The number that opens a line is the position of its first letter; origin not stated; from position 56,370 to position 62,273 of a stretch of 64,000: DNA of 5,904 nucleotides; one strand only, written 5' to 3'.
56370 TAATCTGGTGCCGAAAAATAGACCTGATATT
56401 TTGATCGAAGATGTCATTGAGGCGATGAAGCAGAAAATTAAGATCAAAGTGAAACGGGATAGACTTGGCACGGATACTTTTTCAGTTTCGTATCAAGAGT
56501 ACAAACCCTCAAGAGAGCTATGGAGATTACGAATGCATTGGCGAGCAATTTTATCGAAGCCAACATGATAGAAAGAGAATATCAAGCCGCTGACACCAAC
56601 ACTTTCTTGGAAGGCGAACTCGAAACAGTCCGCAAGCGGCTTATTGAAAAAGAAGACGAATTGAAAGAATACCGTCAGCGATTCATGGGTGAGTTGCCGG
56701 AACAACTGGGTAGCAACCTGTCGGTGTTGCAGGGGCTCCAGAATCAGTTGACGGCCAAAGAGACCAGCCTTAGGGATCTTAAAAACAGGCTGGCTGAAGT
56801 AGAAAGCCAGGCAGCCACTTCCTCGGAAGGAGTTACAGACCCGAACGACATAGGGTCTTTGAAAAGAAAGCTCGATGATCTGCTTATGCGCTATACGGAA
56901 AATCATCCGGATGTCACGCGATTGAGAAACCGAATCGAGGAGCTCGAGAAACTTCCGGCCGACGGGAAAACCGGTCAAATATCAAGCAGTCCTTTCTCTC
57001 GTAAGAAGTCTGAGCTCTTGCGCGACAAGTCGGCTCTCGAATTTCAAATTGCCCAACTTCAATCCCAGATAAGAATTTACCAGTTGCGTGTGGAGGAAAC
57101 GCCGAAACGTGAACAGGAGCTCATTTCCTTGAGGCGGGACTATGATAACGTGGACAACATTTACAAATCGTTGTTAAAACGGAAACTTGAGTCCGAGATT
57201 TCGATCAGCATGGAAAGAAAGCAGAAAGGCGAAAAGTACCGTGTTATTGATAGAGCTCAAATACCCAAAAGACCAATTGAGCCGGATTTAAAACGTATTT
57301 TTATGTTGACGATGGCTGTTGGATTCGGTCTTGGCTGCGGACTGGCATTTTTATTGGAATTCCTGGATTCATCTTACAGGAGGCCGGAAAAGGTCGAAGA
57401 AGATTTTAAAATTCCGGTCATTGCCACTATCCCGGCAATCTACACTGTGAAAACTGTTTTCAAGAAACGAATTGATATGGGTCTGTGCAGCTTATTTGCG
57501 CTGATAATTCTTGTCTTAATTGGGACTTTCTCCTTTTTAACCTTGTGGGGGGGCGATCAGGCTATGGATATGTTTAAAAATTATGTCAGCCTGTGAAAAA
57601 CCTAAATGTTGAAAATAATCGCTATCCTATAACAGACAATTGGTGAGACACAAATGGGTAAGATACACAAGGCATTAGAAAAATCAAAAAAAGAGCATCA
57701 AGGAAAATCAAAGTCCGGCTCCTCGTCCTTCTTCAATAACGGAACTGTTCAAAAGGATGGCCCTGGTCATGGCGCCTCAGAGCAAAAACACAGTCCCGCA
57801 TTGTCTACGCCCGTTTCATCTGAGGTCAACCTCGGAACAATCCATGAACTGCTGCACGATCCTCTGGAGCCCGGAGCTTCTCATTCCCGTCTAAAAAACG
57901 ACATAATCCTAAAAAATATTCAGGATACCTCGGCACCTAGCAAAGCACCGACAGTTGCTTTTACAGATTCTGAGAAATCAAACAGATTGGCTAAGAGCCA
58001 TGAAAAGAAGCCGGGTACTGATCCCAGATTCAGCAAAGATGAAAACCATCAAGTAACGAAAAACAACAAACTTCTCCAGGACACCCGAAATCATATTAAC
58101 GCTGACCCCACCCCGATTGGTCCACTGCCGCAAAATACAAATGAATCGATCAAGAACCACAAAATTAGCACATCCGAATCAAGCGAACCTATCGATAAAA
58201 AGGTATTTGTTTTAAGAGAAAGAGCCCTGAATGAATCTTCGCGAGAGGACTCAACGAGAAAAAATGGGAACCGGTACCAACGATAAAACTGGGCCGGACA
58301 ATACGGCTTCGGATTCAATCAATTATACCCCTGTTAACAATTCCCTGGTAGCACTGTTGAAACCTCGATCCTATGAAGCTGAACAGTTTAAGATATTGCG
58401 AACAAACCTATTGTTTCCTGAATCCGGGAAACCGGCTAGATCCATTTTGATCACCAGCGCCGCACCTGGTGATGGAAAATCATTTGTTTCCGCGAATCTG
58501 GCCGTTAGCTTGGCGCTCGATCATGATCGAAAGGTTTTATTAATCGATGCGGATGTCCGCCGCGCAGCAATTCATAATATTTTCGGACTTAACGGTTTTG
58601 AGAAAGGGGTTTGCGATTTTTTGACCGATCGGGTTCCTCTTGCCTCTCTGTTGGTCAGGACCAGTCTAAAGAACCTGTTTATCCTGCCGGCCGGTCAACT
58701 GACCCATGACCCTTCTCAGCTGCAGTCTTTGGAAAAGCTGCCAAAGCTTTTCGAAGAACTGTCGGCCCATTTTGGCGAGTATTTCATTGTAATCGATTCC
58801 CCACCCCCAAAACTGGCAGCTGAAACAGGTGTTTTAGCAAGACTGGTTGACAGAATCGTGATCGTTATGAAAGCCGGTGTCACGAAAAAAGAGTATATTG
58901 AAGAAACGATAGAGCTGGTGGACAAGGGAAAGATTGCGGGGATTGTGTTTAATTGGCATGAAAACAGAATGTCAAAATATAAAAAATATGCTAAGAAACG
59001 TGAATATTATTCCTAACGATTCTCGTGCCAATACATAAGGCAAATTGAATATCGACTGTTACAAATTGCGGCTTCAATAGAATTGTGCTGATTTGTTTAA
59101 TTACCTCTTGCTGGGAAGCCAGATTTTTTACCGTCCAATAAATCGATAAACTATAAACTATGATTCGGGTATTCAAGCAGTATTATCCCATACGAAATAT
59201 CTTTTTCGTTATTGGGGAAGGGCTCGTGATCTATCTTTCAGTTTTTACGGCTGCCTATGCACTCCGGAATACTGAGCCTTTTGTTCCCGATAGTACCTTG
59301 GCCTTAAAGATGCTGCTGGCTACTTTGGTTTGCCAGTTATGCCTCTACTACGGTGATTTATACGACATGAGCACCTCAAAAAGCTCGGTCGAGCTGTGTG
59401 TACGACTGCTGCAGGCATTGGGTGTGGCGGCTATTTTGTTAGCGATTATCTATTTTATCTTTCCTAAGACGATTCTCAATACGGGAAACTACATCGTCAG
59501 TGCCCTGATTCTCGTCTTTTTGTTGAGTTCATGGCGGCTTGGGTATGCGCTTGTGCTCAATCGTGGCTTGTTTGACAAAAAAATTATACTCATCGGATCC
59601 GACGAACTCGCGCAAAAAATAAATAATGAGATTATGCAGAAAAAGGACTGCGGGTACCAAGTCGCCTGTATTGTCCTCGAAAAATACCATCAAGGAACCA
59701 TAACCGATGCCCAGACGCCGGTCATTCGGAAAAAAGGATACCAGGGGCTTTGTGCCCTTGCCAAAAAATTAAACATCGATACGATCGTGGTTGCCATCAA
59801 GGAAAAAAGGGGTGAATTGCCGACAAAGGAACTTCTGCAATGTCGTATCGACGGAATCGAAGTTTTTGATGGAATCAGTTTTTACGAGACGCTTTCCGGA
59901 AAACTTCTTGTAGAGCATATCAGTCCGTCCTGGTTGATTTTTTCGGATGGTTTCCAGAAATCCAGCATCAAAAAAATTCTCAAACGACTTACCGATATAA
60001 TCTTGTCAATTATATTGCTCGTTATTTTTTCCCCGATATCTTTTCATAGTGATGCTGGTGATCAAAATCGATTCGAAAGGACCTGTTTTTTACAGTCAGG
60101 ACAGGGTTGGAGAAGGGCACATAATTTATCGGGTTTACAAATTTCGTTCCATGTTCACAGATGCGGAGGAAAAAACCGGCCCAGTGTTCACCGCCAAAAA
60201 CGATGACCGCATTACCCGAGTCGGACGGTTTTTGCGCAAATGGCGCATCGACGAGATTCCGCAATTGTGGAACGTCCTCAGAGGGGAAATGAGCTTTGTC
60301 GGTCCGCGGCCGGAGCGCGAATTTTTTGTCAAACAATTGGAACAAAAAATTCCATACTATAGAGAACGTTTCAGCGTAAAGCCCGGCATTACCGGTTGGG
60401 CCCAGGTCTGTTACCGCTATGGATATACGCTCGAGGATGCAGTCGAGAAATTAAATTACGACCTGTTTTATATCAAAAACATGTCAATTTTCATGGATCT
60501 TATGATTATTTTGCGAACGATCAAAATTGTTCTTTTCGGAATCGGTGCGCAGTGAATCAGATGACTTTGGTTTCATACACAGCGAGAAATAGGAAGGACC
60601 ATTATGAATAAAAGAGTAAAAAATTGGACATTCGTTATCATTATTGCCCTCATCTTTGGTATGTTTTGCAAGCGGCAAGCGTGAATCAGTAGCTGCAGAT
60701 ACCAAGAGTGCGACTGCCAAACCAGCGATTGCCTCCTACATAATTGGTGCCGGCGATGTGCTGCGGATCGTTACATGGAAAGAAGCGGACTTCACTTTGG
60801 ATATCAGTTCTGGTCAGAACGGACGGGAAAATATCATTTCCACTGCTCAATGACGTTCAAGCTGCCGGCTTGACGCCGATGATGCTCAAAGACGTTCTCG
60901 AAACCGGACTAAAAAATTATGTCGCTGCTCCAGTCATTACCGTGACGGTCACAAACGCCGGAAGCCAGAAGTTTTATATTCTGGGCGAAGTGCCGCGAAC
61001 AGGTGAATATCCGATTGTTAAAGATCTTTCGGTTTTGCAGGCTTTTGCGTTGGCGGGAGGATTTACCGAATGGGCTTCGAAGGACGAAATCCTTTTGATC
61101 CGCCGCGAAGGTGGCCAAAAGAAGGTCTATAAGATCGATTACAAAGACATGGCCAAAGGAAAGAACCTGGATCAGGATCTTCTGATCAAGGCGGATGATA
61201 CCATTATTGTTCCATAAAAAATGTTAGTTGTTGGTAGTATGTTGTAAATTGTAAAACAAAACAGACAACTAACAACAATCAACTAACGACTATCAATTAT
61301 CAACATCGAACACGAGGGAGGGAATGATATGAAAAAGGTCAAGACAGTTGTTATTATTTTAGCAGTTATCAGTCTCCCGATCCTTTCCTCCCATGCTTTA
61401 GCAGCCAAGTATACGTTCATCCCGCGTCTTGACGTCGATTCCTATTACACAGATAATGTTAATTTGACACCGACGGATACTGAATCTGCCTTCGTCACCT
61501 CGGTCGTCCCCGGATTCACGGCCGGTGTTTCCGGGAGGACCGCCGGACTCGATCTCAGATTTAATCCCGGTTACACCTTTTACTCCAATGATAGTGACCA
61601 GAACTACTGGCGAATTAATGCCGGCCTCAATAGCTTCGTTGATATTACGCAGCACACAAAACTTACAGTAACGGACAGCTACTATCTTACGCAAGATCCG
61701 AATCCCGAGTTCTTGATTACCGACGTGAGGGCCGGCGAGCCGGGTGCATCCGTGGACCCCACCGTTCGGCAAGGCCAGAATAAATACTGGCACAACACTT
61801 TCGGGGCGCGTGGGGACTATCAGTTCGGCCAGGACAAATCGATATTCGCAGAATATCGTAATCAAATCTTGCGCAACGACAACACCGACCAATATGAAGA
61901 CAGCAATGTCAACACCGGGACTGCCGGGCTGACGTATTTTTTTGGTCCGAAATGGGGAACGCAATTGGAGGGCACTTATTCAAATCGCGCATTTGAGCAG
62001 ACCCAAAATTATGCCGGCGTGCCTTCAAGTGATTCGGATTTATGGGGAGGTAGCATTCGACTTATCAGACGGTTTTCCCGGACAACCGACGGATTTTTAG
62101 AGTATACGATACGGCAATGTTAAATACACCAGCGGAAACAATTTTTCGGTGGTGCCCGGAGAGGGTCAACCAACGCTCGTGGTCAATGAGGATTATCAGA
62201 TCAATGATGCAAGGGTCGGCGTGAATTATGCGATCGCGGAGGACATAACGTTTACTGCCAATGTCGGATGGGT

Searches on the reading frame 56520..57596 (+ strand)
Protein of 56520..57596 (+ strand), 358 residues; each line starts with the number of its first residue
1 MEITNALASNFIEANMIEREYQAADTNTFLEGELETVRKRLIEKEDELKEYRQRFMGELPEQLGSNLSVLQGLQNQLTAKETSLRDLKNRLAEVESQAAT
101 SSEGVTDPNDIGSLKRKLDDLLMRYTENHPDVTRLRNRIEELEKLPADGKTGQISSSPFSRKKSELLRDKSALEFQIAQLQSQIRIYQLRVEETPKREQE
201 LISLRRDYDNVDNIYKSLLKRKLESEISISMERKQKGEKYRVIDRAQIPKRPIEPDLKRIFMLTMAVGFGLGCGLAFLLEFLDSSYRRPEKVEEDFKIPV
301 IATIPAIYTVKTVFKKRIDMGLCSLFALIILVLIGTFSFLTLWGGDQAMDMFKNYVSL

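Call 30: search_protein_families(library=pfam, proteins=[window:56520-57596:+], max_evalue=0.00001)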
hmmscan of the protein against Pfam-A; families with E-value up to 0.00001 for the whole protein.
window:56520-57596:+ (358 aa): 1 family
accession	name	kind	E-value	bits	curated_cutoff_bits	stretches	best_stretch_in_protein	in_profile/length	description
PF13807.11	GNVR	-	2.7e-11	43.7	27.7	1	197-279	2-80/82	G-rich domain on putative tyrosine kinase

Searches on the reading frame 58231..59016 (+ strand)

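Call 30: search_protein_families(library=pfam, proteins=[window:58231-59016:+], max_evalue=0.00001)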
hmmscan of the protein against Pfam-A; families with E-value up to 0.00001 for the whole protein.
window:58231-59016:+ (261 aa): 3 families
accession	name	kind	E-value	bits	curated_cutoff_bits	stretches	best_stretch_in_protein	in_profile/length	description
PF13614.12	AAA_31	-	1.4e-10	41.9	27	1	71-225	3-159/177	AAA domain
PF01656.29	CbiA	-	1.3e-08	35.3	25.4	1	72-248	1-90/125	CobQ/CobB/MinD/ParA nucleotide binding domain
PF10609.15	ParA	-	4.4e-08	33.3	27.1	1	70-244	4-176/246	NUBPL iron-transfer P-loop NTPase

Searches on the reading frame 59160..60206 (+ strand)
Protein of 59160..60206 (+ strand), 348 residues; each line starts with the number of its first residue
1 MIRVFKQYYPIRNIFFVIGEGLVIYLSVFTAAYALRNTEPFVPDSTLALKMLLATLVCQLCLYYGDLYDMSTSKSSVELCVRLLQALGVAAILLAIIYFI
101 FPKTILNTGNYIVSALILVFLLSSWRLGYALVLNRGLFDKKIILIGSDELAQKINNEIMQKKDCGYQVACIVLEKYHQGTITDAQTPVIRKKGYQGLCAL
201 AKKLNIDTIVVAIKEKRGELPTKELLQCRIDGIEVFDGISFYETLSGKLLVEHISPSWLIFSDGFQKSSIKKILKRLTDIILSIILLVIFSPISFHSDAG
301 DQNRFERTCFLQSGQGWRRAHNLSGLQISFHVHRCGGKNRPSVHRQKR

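Call 30: search_protein_families(library=pfam, proteins=[window:59160-60206:+], max_evalue=0.00001)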
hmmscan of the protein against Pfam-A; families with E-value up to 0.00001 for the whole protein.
window:59160-60206:+ (348 aa): 1 family
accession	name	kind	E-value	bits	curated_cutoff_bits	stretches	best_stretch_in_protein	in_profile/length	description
PF13727.12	CoA_binding_3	-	6.1e-06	26.8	25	0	66-213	4-149/175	CoA-binding domain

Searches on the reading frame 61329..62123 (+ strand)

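Call 30: search_protein_families(library=pfam, proteins=[window:61329-62123:+], max_evalue=0.00001)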
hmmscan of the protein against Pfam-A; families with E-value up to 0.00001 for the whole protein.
window:61329-62123:+ (264 aa): 1 family
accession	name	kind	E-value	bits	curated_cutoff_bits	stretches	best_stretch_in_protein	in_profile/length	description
PF10082.15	BBP2_2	-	7.7e-11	41.9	23.7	1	27-124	12-108/378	Putative beta-barrel porin 2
